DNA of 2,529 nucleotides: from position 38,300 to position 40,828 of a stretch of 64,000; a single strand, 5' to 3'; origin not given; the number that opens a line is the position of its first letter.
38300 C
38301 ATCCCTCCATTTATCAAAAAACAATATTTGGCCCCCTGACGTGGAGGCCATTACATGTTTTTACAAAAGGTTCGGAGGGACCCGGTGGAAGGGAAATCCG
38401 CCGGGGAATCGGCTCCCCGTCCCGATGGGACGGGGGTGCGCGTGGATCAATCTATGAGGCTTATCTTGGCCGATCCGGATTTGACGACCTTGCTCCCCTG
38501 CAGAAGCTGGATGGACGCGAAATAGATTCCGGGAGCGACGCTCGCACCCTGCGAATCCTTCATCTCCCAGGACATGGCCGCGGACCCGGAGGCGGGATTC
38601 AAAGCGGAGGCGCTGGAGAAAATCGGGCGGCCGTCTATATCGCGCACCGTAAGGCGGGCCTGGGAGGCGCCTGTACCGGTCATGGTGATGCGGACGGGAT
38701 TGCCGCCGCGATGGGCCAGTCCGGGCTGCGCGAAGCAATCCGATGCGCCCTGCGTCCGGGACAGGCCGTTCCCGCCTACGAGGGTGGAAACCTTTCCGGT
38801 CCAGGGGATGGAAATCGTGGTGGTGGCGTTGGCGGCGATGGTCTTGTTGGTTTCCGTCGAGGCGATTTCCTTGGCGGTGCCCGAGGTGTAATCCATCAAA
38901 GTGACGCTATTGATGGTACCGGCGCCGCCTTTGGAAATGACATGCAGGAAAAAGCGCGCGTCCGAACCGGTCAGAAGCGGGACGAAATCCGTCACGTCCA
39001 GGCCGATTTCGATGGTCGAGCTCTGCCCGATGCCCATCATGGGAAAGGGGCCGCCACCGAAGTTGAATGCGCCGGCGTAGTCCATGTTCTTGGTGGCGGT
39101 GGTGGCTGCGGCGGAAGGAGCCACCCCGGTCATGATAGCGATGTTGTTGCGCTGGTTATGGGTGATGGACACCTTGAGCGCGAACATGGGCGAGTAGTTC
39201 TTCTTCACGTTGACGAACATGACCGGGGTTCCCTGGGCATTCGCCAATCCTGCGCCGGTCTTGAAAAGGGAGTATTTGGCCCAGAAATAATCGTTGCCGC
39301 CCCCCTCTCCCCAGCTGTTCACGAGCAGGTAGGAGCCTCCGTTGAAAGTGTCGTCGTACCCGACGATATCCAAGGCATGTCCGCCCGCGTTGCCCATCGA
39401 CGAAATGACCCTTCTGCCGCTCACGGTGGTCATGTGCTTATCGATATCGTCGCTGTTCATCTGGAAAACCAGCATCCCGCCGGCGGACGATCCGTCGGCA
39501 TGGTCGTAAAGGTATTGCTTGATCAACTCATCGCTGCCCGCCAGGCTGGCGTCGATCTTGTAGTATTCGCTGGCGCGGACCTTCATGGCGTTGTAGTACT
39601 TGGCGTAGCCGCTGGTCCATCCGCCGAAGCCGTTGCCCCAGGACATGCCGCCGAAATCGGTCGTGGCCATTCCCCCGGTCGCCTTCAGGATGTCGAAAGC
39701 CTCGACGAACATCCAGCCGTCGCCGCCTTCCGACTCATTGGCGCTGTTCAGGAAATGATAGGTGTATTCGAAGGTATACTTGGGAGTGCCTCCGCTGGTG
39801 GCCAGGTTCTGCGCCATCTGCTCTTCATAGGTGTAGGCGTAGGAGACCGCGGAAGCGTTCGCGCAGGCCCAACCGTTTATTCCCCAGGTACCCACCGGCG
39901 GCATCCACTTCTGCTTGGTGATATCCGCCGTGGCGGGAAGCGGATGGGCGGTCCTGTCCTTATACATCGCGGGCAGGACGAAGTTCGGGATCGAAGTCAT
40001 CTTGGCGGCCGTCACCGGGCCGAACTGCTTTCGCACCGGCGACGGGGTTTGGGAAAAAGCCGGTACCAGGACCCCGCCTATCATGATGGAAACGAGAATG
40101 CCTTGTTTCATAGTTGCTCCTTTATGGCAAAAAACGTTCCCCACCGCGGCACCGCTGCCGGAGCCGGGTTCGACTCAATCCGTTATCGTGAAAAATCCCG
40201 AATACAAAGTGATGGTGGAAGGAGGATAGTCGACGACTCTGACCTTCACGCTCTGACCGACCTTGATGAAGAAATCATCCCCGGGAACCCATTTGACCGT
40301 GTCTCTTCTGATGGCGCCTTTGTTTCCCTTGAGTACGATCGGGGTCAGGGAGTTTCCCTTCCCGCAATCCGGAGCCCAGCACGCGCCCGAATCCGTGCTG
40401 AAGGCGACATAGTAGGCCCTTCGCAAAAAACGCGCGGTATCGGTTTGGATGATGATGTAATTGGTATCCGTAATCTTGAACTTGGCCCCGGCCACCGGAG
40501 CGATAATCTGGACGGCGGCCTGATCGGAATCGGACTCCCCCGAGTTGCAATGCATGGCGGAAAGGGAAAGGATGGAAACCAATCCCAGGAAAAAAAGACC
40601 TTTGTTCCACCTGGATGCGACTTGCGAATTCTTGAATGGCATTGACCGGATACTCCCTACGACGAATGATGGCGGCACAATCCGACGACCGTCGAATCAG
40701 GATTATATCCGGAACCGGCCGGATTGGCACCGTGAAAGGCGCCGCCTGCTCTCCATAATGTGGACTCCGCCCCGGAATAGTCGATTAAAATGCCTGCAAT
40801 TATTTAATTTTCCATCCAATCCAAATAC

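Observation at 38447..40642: Papain-like C1 protease carrying a T9SS/FlgD-Ig-type C-terminal sorting domain, co-transcribed with an upstream small secreted protein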

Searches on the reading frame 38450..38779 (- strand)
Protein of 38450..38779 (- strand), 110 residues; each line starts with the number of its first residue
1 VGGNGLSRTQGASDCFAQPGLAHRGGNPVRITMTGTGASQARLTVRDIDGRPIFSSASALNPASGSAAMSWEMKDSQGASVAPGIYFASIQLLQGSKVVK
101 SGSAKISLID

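Call 31: search_protein_families(library=pfam, alignment_id=A3, max_evalue=0.01)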
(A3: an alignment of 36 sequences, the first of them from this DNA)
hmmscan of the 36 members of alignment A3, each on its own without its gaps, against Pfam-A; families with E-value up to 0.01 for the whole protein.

A. member 1, seq(100 aa): 1 family
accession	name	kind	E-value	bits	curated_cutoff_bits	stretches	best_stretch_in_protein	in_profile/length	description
PF13860.13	FlgD_ig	-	1.5e-05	25.3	27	1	14-81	7-74/79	FlgD Ig-like domain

B. families by the number of members that match (of 36 scanned): 6 families
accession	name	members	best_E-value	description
PF13860.13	FlgD_ig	25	4.9e-08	FlgD Ig-like domain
PF13585.12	CHU_C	4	0.0014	CHU_C Type IX secretion signal domain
PF18962.6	Por_Secre_tail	1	7.3e-11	Secretion system C-terminal sorting domain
PF11589.14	DUF3244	1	0.00032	Domain of unknown function (DUF3244)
PF17786.7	Mannosidase_ig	1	0.00058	Mannosidase Ig/CBM-like domain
PF23702.2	ARM_ECM29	1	0.0098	ECM29, ARM-like repeats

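Call 32: search_protein_families(library=ncbifam, alignment_id=A3, max_evalue=0.01)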
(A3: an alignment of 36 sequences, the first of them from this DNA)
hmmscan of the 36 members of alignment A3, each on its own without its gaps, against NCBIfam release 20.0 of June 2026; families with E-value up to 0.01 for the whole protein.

A. member 1, seq(100 aa): 3 families
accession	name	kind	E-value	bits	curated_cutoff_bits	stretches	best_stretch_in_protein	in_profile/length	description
NF009453.0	PRK12813.1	equivalog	0.00099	18.7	264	1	15-95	109-186/223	flagellar basal body rod modification protein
NF033707.1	T9SS_sortase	equivalog_domain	0.0011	16.7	420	1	31-96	1025-1092/1095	type IX secretion system sortase PorU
NF005176.1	PRK06655.1-1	equivalog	0.0021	18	230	1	18-86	87-154/197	flagellar hook assembly protein FlgD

B. families by the number of members that match (of 36 scanned): 12 families
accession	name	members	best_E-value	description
NF052228.1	T9SS_PorZ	17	1.4e-06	type IX secretion system anionic LPS delivery protein PorZ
NF033707.1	T9SS_sortase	17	1.8e-06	type IX secretion system sortase PorU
NF005176.1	PRK06655.1-1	17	8.2e-06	flagellar hook assembly protein FlgD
TIGR04183.1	Por_Secre_tail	11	2.4e-10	T9SS type A sorting domain-containing protein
NF009277.0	PRK12634.1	7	1.4e-06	flagellar basal body rod modification protein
NF009453.0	PRK12813.1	7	5.3e-06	flagellar basal body rod modification protein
NF009452.0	PRK12812.1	4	0.0026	flagellar basal body rod modification protein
NF009276.0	PRK12633.1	2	0.0013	flagellar basal body rod modification protein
NF052323.1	T9SSA_dep_M6i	2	0.0024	T9SS-dependent M6-like inactivated metalloprotease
NF038113.1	T9SSA_dep_M36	1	2.5e-08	T9SS-dependent M36 family metallopeptidase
NF052644.1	T9SS_DNase_Rie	1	0.00026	T9SS-dependent surface endonuclease, AS87_RS02955 family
NF045619.1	adhes_GNV_Cterm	1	0.0028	BapA/Bap/LapF family large adhesin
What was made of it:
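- CTD, family scans: 25 of 36 family CTDs hit FlgD_ig, 17 of 36 hit the C-terminal ends of the PorU and PorZ models, and 11 of 36 hit TIGR04183 (best 2.4e-10) (calls 31, 32).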

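Call 33: search_solved_structures(query=A3, max_evalue=1, show_alignments=3)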
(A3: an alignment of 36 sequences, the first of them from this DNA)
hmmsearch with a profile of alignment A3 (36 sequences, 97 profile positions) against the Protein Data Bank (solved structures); distinct sequences matched with E-value up to 1: 25.
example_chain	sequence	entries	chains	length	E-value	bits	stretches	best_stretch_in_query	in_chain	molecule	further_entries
3c12_A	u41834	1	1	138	3.2e-06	30.2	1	22-93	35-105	Flagellar protein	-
7eh9_A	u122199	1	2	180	3.9e-05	26.7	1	23-84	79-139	Basal-body rod modification protein FlgD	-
7bhq_A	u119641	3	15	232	5.8e-05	26.1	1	23-84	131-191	Basal-body rod modification protein FlgD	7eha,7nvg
3osv_A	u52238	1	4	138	0.0015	21.6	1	26-74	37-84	Flagellar basal-body rod modification protein FlgD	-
5m11_A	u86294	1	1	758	0.0082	19.2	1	29-77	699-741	Immunoreactive 84kD antigen PG93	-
1xf1_A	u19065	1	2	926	0.0085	19.2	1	24-84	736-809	C5a peptidase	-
8bty_A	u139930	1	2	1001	0.0096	19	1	24-84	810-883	C5a peptidase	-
6za2_A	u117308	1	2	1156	0.014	18.5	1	27-95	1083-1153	Por secretion system protein porU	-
8qox_B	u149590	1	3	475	0.037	17.1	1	10-90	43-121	Conserved membrane protein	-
3eif_A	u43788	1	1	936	0.049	16.7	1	24-84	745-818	C5a peptidase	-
7bj3_A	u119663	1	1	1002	0.056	16.6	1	24-84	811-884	C5a peptidase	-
7yzx_A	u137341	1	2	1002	0.056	16.6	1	24-84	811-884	C5a peptidase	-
7edd_A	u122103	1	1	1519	0.17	15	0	49-97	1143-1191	C5a peptidase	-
4zzf_A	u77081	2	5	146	0.24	14.5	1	49-93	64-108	Flagellar basal body rod modification protein | Basal-body rod modification protein FlgD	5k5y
9vo4_A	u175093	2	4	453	0.25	14.5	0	11-48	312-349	Probable surface protein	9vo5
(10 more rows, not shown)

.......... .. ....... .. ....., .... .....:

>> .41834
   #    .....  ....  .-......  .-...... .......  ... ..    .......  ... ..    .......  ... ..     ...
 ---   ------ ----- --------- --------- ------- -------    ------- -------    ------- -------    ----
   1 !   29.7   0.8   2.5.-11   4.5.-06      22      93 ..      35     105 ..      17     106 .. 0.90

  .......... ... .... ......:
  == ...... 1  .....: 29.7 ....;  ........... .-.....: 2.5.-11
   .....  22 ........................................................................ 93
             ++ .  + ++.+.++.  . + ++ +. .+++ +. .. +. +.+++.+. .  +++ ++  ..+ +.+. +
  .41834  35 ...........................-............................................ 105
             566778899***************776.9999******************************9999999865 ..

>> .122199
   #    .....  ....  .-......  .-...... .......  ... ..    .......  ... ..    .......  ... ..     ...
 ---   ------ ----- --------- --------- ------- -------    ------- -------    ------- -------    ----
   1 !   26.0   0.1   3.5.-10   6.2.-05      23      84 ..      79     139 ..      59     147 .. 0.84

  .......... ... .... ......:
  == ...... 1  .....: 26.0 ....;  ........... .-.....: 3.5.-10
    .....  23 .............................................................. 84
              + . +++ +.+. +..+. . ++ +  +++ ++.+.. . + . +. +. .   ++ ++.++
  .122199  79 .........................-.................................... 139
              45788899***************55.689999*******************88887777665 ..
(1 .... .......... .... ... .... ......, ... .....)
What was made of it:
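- CTD, PDB profile: hits land on the terminal domains of PorZ (699-741 of 758) and PorU (1083-1153 of 1156) (call 33). FlgD matches in PDB are stronger by sequence (E 3e-6) than PorZ or PorU (about 1e-2) (call 33).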

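Call 51: search_protein_representatives(alignment_id=A3)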
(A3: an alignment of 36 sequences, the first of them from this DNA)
Query: 36 sequences, 97 profile positions. Proteins with E-value up to 0.001 (for the whole library): 27934; up to 1e-10: 677; up to 1e-30: 28. The best 150 are listed.
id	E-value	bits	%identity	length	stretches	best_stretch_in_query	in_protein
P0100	1.5e-73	258.9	-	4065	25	13-85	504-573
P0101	8.8e-63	224.3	-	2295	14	12-92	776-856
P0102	1.0e-48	179.2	-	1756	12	11-96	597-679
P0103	2.5e-48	178.0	-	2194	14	8-78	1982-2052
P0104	4.6e-47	173.9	-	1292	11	8-93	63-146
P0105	3.4e-46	171.2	-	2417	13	12-77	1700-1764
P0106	5.1e-42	157.8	-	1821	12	14-91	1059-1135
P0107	1.3e-41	156.5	-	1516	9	11-85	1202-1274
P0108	1.5e-41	156.2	-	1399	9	17-96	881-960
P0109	1.5e-39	149.8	-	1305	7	26-90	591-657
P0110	4.6e-39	148.3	-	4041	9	18-93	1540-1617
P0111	2.5e-37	142.7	-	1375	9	15-93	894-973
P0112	4.2e-37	142.0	-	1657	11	8-92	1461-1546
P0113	7.9e-37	141.1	-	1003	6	12-88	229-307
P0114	5.4e-36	138.5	-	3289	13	15-80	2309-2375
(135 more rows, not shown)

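Call 69: search_protein_families(library=pfam, alignment_id=A7, max_evalue=0.001)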
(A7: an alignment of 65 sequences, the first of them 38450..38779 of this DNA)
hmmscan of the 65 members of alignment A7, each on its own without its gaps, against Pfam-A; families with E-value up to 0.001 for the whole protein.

A. member 1, window:38450-38779:- (110 aa): 1 family
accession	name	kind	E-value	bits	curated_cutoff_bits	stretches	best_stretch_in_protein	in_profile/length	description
PF13860.13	FlgD_ig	-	1.9e-05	25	27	1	24-91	7-74/79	FlgD Ig-like domain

B. families by the number of members that match (of 65 scanned): 5 families
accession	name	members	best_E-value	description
PF18962.6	Por_Secre_tail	53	1.3e-15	Secretion system C-terminal sorting domain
PF13860.13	FlgD_ig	17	3.5e-12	FlgD Ig-like domain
PF13585.12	CHU_C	8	5.3e-06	CHU_C Type IX secretion signal domain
PF11589.14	DUF3244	2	6.8e-05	Domain of unknown function (DUF3244)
PF19910.5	DUF6383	1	8e-05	Domain of unknown function (DUF6383)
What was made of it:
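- On T9SS type-A C-terminal sorting domain (TIGR04183 / PF18962): 53 of 64 distant homologues match at E <= 1e-3 (call 69).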

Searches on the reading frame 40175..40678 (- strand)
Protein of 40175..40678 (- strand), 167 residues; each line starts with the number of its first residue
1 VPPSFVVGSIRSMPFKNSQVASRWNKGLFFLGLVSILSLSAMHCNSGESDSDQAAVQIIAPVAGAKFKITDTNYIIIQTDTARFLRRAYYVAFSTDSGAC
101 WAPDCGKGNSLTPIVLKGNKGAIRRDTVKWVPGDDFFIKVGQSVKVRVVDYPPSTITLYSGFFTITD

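Call 3: search_protein_families(library=pfam, proteins=[window:40175-40678:-], max_evalue=1)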
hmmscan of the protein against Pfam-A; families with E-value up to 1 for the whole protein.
window:40175-40678:- (167 aa): 0 families

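Call 4: search_protein_families(library=ncbifam, proteins=[window:40175-40678:-], max_evalue=1)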
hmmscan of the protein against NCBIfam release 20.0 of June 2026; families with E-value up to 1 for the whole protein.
window:40175-40678:- (167 aa): 0 families

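Call 12: find_homologous_proteins(query=window:40175-40642:-)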
Query window:40175-40642:- (155 aa): 5 proteins with E <= 0.001 among 13 candidates.
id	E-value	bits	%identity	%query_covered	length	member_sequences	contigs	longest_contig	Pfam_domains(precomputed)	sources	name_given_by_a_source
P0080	2.9e-99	347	100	100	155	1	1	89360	-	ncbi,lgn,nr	ncbi:MAG: hypothetical protein JWO30_2847 [Fibrobacteres bacterium]|nr:hypothetical protein [Fibroba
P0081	2.1e-75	270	77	100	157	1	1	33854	-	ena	-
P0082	2.1e-65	237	70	100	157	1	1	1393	-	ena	-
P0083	8.4e-64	232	69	97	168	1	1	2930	-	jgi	jgi:hypothetical protein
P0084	2.8e-39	153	50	92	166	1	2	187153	-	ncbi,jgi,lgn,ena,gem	-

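Call 13: find_encoding_contigs(protein=P0084, flank=6000, max_places=3)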
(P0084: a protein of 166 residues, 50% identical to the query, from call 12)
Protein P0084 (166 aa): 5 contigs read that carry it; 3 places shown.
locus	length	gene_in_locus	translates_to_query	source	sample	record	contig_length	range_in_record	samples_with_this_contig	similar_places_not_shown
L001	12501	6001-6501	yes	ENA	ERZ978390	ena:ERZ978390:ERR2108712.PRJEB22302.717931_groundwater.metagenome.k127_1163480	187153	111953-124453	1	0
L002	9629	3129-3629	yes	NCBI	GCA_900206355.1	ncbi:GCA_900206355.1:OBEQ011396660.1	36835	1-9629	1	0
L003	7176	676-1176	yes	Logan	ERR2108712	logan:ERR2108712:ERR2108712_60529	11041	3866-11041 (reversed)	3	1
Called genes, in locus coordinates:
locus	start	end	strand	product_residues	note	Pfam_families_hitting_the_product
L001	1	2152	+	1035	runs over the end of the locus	PF00873:ACR_tran, PF03176:MMPL (weak), PF02355:SecD_SecF_C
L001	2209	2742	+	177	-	-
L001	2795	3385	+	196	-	PF11827:DUF3347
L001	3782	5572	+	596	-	PF07995:GSDH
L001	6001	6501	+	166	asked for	-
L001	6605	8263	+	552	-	PF13860:FlgD_ig (weak)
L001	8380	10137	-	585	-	-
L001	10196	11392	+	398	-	PF13860:FlgD_ig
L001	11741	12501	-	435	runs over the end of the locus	PF00989:PAS, PF13188:PAS_8 (weak), PF08448:PAS_4, PF13426:PAS_9, PF13185:GAF_2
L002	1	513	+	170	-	?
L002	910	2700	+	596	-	PF07995:GSDH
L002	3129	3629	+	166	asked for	-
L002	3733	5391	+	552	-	PF13860:FlgD_ig (weak)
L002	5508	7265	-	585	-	-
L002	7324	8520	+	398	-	PF13860:FlgD_ig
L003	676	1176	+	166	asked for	-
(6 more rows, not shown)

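Call 42: find_homologous_proteins(query=A4, max_evalue=0.001)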
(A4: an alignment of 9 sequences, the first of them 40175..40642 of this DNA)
Query A4 (9 sequences) (155 aa, profile of the alignment): 20 proteins with E <= 0.001 among 8000 candidates.
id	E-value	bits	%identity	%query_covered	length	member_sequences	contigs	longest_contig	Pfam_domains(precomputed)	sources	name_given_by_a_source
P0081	2.6e-69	249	77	100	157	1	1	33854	-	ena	-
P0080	3.3e-68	246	100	100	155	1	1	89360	-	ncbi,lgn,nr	ncbi:MAG: hypothetical protein JWO30_2847 [Fibrobacteres bacterium]|nr:hypothetical protein [Fibroba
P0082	1.3e-67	244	70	100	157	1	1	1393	-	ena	-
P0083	6.1e-66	238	69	97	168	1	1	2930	-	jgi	jgi:hypothetical protein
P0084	2.4e-65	237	50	92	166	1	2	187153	-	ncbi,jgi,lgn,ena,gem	-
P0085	2.2e-50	188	27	84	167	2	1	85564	-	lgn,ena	-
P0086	3.1e-46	174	30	93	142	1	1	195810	-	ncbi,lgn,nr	ncbi:MAG: hypothetical protein JWP91_3604 [Fibrobacteres bacterium]|nr:hypothetical protein [Fibroba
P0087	1.5e-37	146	30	71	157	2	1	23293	-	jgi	jgi:hypothetical protein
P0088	2.7e-34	136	32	71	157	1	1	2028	-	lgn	-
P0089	2.9e-33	132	26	83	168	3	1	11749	-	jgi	jgi:hypothetical protein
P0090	1.9e-32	130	32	67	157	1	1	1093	-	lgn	-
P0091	5.1e-32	128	27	81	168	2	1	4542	-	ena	-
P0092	1.1e-31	127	33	63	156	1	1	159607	-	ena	-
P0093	1.1e-30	124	30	72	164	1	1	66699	-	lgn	-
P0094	4.6e-30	122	29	85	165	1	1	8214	-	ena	-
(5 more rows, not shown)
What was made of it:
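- Checked: The small ORF has 20 homologues (call 42).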

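Call 53: predict_structure(alignment_id=A6)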
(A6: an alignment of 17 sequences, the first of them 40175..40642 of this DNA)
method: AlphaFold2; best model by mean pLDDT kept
length: 155 residues; sequences in the alignment: 17
mean_pLDDT: 70.2   pTM: 0.54
mean pLDDT of the five models: 70.2, 69.4, 60.5, 59.5, 40.2
residues with pLDDT >= 90: 7; 70-90: 82; 50-70: 49; < 50: 17
segments of 3 or more residues with pLDDT < 50: 1-7, 30-39
pLDDT, mean of each block of 10 residues (from residue 1): 47 52 52 43 80 90 84 72 75 59 71 85 84 78 71 87
secondary structure, 60 per line:
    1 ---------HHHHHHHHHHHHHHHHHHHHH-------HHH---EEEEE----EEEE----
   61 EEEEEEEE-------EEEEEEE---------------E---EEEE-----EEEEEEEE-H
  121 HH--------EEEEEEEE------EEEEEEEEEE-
elements in order: H10-30 E44-48 E53-56 E61-68 E76-82 E102-105 E111-118 E131-138 E145-154
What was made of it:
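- On Chagasin (I42) / staphostatin-type cognate inhibitors (for the upstream ORF): The model is of moderate quality, pLDDT 70 (call 53).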

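Call 57: fold_search(model_id=the predicted structure, library=pdb)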
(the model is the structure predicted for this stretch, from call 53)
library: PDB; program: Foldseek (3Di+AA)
matches with E <= 10: 1869; with E <= 0.001: 0
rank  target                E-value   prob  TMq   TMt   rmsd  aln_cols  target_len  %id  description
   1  7yzx_A                2.6e-03  1.00  0.40  0.09   7.0       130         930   15  ScpA from Streptococcus pyogenes, D783A mutant. (released 2022-08-31)
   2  8wae_A                3.1e-03  1.00  0.42  0.55   4.3       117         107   12  Crystal structure of a novel porphyran-binding carbohydrate binding module (released 2024-09-11)
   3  8xrv_F                3.6e-03  1.00  0.44  0.12   6.0       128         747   12  The crystal structure of a GH3 enzyme CcBgl3B with glucose (released 2024-04-10)
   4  5yot_A                3.8e-03  1.00  0.42  0.10   6.1       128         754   13  Isoprimeverose-producing enzyme from Aspergillus oryzae in complex with isoprimeverose (released 2018-11-07)
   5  8xrt_A                4.1e-03  1.00  0.46  0.12   4.8       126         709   14  The crystal structure of a GH3 enzyme CcBgl3B (released 2024-04-10)
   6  8bty_A                4.8e-03  1.00  0.41  0.09   5.4       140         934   13  Structure of the active form of ScpB, the C5a-peptidase from Streptococcus agalactiae. (released 2023-11-15)
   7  8wae_B                5.7e-03  1.00  0.41  0.55   4.2       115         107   11  Crystal structure of a novel porphyran-binding carbohydrate binding module (released 2024-09-11)
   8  6ibi_C                6.0e-03  1.00  0.50  0.50   3.8       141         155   11  Copper binding protein from Laetisaria arvalis (LaX325) (released 2019-11-13)
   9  6ibh_A                6.4e-03  1.00  0.51  0.52   3.7       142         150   12  Copper binding protein from Laetisaria arvalis (LaX325) (released 2019-11-13)
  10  8xrv_C                6.4e-03  1.00  0.46  0.12   4.9       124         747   11  The crystal structure of a GH3 enzyme CcBgl3B with glucose (released 2024-04-10)
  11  7eap_A                6.7e-03  1.00  0.44  0.11   5.8       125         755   13  Crystal structure of IpeA-XXXG complex (released 2022-03-16)
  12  7bj3                  7.1e-03  0.99  0.39  0.09   5.5       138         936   13  ScpA from Streptococcus pyogenes, S512A active site mutant (released 2021-05-12)
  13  8xrx_D                7.5e-03  1.00  0.45  0.12   6.0       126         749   13  The crystal structure of a GH3 enzyme CcBgl3B with glucose and gentiobiose (released 2024-04-10)
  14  6ibh_B                8.0e-03  1.00  0.50  0.51   3.9       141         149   11  Copper binding protein from Laetisaria arvalis (LaX325) (released 2019-11-13)
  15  1xf1_A                8.0e-03  1.00  0.42  0.09   5.9       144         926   12  Structure of C5a peptidase- a key virulence factor from Streptococcus (released 2005-11-22)
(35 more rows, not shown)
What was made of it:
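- Fold matches include carbohydrate-binding modules and the Fn3-like domains of glycosidases (call 57). All fold matches are weak and generic (call 57).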
